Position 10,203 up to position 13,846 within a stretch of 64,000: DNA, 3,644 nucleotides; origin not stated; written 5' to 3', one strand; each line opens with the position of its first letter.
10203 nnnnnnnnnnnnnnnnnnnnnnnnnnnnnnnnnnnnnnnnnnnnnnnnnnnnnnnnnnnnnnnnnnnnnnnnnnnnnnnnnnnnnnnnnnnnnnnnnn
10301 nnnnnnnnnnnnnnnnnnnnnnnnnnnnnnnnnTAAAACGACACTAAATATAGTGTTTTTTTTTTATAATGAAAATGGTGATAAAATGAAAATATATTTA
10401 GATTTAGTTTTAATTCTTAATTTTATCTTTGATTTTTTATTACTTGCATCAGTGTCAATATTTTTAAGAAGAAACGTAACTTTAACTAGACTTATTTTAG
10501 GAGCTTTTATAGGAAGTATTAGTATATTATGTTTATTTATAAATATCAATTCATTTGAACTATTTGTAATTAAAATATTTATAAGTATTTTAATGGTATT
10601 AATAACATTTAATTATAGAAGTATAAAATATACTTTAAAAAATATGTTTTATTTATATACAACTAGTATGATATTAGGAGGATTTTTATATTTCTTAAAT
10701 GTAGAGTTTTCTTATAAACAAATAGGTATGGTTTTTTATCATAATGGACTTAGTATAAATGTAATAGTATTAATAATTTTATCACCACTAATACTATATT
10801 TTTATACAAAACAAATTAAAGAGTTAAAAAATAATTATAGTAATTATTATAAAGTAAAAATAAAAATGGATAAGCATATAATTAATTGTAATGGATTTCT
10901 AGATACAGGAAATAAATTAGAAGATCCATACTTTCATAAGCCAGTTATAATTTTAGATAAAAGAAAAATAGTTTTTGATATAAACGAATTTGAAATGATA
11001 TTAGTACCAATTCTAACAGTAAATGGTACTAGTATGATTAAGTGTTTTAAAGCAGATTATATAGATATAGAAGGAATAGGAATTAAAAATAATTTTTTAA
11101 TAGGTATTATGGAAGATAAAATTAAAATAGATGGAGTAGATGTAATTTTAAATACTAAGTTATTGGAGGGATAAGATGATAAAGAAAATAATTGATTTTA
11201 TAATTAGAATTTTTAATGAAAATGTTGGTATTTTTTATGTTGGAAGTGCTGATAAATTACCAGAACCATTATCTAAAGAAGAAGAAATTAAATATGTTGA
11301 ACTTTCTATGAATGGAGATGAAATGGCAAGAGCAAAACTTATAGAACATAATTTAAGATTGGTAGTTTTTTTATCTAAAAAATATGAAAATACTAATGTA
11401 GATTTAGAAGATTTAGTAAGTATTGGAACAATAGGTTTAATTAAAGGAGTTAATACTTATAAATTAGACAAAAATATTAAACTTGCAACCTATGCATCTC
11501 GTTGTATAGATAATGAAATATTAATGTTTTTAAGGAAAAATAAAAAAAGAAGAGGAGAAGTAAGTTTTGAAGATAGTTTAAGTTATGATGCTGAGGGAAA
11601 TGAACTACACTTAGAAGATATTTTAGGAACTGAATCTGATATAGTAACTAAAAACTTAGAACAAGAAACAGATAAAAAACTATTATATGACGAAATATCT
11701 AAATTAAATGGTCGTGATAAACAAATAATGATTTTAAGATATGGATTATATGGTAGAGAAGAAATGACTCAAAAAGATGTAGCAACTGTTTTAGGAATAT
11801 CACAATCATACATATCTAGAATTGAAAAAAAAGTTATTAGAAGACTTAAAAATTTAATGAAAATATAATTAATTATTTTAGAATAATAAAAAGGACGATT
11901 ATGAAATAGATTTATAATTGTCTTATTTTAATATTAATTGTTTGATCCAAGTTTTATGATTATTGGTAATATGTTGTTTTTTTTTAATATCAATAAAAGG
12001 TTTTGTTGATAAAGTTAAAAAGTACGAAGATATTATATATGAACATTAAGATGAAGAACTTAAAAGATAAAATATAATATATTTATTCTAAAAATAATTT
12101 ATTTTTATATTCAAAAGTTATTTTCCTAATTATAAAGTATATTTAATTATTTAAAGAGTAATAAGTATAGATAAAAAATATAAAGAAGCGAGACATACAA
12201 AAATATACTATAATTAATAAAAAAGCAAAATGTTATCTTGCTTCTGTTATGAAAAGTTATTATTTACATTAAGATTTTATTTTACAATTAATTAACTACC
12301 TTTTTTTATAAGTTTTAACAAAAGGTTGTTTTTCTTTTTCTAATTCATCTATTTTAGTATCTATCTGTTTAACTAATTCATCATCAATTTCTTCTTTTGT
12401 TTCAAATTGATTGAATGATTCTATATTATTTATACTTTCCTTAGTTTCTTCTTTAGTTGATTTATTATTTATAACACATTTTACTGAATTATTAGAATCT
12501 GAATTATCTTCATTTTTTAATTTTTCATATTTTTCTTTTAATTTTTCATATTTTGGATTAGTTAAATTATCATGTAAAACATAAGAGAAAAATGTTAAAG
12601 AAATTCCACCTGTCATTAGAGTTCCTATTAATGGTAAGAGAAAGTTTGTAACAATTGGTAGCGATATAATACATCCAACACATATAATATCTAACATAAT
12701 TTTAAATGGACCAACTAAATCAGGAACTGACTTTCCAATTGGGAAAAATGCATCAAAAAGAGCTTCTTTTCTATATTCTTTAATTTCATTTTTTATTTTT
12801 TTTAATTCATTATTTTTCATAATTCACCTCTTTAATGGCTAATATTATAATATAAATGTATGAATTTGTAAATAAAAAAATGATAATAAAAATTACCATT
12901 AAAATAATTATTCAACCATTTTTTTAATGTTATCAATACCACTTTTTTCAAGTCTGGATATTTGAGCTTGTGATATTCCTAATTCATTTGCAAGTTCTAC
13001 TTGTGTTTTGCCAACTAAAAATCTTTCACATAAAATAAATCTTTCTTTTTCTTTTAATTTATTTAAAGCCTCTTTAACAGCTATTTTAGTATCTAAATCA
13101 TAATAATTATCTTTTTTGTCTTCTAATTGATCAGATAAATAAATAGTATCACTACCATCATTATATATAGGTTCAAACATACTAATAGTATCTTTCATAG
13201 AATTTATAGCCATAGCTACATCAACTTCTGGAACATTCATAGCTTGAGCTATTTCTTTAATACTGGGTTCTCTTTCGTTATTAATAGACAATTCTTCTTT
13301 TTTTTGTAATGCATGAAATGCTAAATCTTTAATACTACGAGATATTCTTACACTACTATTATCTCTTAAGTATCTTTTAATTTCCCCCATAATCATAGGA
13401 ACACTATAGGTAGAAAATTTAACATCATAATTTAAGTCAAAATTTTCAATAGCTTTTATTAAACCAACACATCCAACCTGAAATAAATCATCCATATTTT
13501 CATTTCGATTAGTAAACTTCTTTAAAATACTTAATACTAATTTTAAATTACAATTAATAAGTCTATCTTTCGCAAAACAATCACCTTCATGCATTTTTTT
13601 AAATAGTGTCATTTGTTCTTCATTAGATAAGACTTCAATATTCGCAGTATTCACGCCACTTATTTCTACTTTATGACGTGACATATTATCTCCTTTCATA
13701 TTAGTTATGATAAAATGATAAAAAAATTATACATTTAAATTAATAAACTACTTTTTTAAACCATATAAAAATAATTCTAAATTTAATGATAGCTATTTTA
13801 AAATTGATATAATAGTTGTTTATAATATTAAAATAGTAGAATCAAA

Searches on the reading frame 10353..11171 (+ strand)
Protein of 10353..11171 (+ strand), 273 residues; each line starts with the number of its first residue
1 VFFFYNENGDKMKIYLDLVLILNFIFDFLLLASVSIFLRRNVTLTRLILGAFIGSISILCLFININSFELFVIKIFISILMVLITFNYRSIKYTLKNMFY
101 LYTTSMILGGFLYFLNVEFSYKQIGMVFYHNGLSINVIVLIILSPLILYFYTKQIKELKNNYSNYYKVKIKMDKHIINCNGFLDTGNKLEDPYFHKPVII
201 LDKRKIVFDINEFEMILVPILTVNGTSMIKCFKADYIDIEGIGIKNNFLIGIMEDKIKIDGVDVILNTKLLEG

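Call 64: search_protein_families(library=pfam, proteins=[window:10353-11171:+], max_evalue=0.0001)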
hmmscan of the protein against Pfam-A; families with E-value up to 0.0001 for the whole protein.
window:10353-11171:+ (273 aa): 1 family
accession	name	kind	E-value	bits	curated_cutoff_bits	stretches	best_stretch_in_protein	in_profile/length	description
PF03419.18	Peptidase_U4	-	5.1e-45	154.4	28.4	1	13-264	1-278/284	Sporulation factor SpoIIGA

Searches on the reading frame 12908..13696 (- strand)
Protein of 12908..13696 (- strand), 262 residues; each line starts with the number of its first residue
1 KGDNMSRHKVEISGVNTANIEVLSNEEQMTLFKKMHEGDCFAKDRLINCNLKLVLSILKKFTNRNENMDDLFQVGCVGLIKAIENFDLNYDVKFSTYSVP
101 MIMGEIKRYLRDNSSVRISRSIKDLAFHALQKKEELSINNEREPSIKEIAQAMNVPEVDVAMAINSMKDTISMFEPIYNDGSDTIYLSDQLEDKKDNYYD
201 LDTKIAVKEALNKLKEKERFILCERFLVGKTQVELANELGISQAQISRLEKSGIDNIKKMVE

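Call 64: search_protein_families(library=pfam, proteins=[window:12908-13696:-], max_evalue=0.0001)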
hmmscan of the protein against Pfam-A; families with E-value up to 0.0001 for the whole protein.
window:12908-13696:- (262 aa): 5 families
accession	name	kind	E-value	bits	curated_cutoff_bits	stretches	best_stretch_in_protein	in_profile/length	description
PF04542.20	Sigma70_r2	-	3.2e-18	65.7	24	1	46-114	1-69/71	Sigma-70 region 2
PF04545.22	Sigma70_r4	-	1.2e-13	50.8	24.1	1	210-259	1-50/50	Sigma-70, region 4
PF04539.22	Sigma70_r3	-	3.4e-07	30.7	25.3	1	133-183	10-60/78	Sigma-70 region 3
PF08281.18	Sigma70_r4_2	-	2.3e-06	27.6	25.7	0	206-244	3-41/54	Sigma-70, region 4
PF01381.28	HTH_3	-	5.6e-06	26.7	23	0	228-252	8-32/55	Helix-turn-helix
